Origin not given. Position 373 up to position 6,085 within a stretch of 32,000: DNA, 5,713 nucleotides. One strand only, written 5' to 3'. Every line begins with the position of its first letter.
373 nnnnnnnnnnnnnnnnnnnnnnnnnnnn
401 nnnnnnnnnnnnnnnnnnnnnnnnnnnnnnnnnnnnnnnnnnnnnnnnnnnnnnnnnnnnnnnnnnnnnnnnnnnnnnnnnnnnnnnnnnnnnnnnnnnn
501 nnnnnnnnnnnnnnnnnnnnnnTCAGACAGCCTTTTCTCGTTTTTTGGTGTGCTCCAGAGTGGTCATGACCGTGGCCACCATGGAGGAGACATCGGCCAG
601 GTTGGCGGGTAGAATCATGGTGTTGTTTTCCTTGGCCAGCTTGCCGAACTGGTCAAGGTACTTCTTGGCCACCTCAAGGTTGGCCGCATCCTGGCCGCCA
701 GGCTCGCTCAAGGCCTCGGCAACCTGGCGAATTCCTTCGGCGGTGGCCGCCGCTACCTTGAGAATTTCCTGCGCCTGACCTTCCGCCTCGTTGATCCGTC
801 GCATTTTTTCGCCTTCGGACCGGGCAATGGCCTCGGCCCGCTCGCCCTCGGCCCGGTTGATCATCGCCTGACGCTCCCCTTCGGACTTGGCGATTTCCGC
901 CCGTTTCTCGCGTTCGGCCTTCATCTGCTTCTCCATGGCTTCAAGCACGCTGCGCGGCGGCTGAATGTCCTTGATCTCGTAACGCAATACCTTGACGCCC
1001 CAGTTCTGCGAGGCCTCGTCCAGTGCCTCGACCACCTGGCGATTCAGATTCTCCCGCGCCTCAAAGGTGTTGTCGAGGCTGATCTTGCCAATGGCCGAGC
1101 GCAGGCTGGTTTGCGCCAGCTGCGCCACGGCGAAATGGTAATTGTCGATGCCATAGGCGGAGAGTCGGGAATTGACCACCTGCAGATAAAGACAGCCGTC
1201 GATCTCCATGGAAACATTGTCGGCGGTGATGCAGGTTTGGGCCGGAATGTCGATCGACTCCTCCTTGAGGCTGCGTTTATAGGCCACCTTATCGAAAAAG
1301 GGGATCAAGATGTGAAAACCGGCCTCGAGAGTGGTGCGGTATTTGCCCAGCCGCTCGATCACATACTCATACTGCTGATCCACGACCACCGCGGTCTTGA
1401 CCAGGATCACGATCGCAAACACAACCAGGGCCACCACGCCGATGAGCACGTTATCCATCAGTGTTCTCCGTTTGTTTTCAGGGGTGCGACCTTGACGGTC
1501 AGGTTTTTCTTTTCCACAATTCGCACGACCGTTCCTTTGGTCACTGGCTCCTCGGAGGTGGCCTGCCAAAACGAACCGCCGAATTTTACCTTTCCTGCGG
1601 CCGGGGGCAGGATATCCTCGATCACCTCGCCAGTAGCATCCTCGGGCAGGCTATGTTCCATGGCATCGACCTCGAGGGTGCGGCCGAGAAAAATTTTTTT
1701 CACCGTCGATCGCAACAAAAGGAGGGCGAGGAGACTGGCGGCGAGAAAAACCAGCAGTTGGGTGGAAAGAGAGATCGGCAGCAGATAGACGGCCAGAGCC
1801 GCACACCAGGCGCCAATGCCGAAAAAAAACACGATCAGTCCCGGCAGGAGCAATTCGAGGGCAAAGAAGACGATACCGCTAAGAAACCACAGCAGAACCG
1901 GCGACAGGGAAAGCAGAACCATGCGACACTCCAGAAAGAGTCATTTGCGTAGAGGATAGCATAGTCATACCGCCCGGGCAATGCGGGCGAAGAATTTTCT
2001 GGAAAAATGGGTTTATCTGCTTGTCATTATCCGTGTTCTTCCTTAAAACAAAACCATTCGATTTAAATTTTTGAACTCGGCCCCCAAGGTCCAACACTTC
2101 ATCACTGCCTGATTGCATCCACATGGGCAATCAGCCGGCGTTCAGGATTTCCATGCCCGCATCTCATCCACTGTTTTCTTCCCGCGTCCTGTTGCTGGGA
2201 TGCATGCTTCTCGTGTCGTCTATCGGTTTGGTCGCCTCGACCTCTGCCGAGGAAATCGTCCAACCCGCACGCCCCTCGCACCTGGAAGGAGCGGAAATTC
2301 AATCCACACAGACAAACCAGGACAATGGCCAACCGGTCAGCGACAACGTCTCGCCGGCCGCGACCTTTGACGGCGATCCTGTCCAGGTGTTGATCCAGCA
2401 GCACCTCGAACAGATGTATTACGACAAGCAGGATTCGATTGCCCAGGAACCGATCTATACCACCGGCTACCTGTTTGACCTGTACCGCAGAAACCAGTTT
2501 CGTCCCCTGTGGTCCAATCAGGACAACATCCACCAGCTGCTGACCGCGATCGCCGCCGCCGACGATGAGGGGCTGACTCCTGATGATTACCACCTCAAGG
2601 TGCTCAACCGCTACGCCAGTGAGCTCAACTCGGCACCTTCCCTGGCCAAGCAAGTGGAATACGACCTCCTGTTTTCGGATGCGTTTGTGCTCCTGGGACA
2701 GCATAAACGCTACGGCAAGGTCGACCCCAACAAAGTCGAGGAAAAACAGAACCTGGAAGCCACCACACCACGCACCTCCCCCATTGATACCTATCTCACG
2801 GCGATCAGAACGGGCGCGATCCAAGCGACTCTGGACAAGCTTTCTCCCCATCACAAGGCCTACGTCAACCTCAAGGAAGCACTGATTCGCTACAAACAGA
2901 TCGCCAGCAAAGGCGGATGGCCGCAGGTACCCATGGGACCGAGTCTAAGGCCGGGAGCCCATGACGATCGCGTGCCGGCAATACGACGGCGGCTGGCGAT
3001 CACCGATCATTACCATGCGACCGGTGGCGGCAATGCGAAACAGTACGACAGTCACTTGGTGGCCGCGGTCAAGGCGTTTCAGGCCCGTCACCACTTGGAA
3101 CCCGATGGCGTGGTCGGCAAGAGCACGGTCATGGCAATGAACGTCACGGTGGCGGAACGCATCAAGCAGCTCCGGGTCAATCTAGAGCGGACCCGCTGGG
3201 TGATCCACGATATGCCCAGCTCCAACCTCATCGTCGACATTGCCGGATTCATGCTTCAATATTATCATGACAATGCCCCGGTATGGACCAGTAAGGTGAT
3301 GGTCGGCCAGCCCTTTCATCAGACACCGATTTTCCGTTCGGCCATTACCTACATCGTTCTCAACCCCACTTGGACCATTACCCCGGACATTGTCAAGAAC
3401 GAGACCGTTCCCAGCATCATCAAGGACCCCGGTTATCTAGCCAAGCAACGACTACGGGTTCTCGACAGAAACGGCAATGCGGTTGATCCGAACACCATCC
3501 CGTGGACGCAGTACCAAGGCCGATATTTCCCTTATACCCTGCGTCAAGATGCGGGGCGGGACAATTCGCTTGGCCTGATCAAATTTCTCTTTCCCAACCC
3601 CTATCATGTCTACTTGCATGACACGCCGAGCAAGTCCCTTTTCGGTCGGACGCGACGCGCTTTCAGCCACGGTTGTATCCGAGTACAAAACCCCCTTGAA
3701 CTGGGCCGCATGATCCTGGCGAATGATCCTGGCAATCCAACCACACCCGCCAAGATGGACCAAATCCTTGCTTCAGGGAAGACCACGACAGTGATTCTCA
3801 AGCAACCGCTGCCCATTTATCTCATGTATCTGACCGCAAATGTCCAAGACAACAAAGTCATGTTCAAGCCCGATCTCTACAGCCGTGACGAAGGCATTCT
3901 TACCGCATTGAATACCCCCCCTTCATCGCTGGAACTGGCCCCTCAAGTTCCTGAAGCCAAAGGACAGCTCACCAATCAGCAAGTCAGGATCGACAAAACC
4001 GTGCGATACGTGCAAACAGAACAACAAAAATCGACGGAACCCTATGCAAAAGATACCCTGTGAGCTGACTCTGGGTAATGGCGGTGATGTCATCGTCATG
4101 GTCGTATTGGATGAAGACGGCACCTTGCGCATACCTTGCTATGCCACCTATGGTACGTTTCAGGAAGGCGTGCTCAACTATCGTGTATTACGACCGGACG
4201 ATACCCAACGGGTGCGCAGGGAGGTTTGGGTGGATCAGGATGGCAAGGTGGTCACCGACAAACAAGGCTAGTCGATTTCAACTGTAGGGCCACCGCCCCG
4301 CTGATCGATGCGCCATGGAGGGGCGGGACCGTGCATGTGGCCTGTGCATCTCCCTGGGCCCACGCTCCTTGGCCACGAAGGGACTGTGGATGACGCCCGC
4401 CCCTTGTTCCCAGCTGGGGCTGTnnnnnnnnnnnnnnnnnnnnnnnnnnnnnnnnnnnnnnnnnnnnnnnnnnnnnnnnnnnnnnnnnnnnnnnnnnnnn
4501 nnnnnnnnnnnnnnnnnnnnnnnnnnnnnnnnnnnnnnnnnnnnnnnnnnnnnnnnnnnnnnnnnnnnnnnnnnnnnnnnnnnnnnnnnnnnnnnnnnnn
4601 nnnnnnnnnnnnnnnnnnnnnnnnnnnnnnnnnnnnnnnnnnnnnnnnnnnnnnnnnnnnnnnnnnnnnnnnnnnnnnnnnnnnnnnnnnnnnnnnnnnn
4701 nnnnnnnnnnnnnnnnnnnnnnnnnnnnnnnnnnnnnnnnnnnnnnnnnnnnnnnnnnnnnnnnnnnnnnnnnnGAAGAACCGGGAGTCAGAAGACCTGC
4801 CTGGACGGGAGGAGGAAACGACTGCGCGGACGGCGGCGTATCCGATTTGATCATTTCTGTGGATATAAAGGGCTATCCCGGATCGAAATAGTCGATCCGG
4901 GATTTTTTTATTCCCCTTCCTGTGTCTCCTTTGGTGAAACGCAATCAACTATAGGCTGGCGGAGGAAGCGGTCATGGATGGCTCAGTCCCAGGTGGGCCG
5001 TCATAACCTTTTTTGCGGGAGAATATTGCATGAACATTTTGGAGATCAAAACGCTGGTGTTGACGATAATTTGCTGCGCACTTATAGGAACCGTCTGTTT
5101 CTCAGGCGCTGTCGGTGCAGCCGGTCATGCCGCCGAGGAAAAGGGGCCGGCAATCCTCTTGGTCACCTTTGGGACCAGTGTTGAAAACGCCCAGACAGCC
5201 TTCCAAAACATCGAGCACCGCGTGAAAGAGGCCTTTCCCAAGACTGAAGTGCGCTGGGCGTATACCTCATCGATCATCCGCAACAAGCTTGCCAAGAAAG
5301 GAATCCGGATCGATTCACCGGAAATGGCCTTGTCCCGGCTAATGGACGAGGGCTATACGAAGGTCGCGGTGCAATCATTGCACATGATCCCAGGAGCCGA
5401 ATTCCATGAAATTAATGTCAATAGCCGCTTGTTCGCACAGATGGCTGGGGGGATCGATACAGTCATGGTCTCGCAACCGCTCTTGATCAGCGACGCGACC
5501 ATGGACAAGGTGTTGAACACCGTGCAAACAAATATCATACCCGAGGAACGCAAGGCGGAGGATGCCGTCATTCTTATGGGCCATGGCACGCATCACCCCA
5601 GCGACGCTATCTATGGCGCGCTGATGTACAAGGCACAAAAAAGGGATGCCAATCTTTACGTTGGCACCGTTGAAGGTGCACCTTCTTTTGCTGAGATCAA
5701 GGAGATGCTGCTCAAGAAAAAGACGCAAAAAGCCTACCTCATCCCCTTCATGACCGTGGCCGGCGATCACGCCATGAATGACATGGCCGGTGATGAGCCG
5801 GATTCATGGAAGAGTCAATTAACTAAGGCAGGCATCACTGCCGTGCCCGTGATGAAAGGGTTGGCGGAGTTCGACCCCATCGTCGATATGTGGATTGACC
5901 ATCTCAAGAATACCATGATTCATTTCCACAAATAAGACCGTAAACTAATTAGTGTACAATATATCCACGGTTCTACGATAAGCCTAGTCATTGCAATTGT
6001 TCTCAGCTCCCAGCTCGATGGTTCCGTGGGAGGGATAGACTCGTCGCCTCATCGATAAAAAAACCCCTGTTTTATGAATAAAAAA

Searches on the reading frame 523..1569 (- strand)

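Call 7: search_protein_families(library=pfam, proteins=[window:523-1569:-], max_evalue=0.001)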
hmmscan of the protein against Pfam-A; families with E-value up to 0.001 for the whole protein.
window:523-1569:- (348 aa): 2 families
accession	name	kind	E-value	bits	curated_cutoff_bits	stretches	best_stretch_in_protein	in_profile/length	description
PF01145.31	Band_7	-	1.4e-37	129.9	23.6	1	62-232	2-175/176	SPFH domain / Band 7 family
PF16200.10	Band_7_C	-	1.1e-26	93.1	29.1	1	281-342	1-62/63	C-terminal region of band_7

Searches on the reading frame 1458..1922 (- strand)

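Call 60: search_protein_families(library=pfam, proteins=[window:1458-1922:-], max_evalue=0.001)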
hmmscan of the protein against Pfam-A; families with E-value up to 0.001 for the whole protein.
window:1458-1922:- (154 aa): 1 family
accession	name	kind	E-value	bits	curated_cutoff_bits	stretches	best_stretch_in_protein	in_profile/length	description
PF01957.25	NfeD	-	5e-10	39.9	29.1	1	96-147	7-57/57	NfeD-like C-terminal, partner-binding domain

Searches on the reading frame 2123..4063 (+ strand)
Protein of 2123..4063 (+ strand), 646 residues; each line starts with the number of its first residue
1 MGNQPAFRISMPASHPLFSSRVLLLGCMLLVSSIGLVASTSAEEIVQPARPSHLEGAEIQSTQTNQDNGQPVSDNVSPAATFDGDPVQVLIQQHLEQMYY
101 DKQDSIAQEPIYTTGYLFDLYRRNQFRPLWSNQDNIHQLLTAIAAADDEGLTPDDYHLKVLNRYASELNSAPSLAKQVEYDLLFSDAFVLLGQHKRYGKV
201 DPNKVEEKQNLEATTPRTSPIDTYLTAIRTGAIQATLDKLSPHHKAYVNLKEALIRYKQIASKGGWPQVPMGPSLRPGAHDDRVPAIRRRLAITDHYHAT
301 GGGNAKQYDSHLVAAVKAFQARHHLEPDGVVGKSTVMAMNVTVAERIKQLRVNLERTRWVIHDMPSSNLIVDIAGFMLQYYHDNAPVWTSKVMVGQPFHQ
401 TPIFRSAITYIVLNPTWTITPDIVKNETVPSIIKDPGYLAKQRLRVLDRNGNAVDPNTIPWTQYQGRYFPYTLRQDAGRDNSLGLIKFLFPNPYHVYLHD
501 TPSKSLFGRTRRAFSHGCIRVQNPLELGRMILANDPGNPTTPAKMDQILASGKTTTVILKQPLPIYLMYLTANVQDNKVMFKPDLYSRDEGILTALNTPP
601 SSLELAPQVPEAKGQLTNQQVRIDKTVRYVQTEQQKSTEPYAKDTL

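Call 7: search_protein_families(library=pfam, proteins=[window:2123-4063:+], max_evalue=0.001)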
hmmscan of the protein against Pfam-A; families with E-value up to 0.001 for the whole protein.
window:2123-4063:+ (646 aa): 3 families
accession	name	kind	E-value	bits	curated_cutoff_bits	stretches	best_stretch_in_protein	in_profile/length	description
PF20142.4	Scaffold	-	8.9e-30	104.7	24.6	1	119-254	5-139/139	Scaffold domain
PF03734.19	YkuD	-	2.6e-24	86.9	23.4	1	369-533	4-140/146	L,D-transpeptidase catalytic domain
PF01471.23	PG_binding_1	-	1.4e-10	41.6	23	1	282-339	3-57/57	Putative peptidoglycan binding domain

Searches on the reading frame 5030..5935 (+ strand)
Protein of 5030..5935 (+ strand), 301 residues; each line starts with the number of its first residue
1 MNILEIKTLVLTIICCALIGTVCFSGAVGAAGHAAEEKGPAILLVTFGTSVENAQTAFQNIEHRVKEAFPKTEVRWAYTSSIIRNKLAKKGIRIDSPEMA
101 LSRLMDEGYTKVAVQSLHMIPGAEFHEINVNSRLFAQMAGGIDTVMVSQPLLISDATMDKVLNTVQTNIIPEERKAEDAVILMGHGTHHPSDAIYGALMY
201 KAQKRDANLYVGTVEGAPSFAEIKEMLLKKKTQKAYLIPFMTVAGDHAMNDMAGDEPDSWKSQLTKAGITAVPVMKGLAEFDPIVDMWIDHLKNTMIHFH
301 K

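Call 7: search_protein_families(library=pfam, proteins=[window:5030-5935:+], max_evalue=0.001)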
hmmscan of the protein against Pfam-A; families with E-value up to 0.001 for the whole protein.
window:5030-5935:+ (301 aa): 1 family
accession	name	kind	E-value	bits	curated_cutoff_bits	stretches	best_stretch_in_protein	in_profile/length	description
PF06180.16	CbiK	-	5e-71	239.5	26.2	1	41-296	2-261/262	Cobalt chelatase (CbiK)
